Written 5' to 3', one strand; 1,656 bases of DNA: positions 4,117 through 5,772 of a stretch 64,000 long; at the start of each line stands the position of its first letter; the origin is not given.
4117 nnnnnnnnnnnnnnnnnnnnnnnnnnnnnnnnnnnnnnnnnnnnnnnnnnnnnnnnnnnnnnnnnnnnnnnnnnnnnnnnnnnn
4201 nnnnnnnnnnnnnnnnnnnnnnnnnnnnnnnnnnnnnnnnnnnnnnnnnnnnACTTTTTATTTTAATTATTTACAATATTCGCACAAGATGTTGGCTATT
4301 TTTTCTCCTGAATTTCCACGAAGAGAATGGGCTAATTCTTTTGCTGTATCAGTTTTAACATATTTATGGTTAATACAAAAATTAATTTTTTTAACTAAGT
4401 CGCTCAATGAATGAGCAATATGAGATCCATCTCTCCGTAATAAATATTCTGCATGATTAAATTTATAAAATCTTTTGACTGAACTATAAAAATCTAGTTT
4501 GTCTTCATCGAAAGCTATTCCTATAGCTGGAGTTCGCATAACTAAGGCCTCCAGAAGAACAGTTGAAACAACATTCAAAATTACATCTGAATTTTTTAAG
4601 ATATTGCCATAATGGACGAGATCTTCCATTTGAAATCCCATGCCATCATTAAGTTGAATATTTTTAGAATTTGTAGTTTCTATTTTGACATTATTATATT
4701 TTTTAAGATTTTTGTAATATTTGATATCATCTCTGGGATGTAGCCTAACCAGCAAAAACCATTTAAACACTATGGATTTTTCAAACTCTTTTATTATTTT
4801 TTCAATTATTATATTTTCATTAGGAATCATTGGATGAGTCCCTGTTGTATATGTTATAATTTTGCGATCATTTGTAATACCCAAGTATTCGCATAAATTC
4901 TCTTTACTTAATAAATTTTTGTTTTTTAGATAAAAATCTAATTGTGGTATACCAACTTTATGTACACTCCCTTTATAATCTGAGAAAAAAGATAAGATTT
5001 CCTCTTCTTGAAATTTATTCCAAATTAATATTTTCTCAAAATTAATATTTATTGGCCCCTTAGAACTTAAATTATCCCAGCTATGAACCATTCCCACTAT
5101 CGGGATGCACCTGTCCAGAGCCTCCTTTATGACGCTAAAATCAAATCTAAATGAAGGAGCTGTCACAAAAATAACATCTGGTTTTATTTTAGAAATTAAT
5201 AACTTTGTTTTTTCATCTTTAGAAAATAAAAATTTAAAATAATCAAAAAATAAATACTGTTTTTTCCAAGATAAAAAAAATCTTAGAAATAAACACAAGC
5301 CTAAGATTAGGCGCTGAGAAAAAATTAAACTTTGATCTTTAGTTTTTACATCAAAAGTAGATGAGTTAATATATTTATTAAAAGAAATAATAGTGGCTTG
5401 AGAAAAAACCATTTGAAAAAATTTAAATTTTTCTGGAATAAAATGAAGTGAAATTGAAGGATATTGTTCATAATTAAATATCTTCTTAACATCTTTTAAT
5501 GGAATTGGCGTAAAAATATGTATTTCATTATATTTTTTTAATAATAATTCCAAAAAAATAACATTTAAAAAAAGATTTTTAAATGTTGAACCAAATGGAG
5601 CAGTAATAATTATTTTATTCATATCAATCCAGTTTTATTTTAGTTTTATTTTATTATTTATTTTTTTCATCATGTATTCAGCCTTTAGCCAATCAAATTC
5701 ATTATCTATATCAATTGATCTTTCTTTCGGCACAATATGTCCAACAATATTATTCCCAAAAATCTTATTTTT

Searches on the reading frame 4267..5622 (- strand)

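Call 93: search_protein_families(library=pfam, proteins=[window:4267-5622:-], max_evalue=0.001)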
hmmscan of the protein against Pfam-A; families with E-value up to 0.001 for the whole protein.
window:4267-5622:- (451 aa): 1 family
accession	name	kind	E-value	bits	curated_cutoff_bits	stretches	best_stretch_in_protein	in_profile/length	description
PF04464.20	Glyphos_transf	-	5.7e-06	26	22.1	1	203-386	143-306/367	CDP-Glycerol:Poly(glycerophosphate) glycerophosphotransferase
